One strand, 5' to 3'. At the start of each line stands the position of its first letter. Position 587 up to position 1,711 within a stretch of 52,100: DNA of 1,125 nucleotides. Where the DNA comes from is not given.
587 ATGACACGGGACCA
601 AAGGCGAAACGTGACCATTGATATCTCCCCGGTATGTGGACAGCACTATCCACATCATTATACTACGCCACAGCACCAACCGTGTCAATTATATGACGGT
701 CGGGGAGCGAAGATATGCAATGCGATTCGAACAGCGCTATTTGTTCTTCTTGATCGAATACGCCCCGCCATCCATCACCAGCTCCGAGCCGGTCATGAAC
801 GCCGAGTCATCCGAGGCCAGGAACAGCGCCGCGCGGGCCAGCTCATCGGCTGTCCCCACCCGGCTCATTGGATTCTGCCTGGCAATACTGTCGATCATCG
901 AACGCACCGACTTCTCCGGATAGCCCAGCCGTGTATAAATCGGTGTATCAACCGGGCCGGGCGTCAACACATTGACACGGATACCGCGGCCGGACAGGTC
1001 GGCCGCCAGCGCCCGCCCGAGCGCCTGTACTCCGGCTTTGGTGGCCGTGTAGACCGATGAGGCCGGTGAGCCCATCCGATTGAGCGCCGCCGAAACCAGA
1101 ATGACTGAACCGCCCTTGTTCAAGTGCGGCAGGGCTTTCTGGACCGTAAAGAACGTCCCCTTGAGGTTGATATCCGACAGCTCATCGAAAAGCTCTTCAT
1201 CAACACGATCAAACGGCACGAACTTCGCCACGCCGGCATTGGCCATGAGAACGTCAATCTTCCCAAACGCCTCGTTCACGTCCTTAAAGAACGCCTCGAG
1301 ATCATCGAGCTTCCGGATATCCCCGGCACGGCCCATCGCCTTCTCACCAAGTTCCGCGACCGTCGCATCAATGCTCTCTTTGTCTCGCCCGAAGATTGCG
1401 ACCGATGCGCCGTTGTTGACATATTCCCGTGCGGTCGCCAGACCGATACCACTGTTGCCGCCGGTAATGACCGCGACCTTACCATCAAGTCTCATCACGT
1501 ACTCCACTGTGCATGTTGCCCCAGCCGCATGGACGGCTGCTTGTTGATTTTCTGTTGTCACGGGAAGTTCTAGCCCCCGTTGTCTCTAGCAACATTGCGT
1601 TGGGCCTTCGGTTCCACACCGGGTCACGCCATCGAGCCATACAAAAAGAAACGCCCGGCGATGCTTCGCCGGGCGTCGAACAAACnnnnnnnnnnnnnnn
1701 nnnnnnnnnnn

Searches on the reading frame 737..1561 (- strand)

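Call 123: search_protein_families(library=pfam, proteins=[window:737-1561:-], max_evalue=0.001)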
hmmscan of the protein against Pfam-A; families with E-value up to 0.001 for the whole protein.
window:737-1561:- (274 aa): 4 families
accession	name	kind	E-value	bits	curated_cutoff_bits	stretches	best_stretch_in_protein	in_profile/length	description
PF13561.12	adh_short_C2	-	8.3e-60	202.7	27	1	36-266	5-234/236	Enoyl-(Acyl carrier protein) reductase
PF00106.31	adh_short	-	3.3e-51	174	26.6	1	28-210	1-188/195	short chain dehydrogenase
PF08659.16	KR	-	1.5e-12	48.3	22.6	1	31-185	4-163/180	KR domain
PF23441.1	SDR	-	3.9e-12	46.6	27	1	24-268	4-256/258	SDR-like rossmann domain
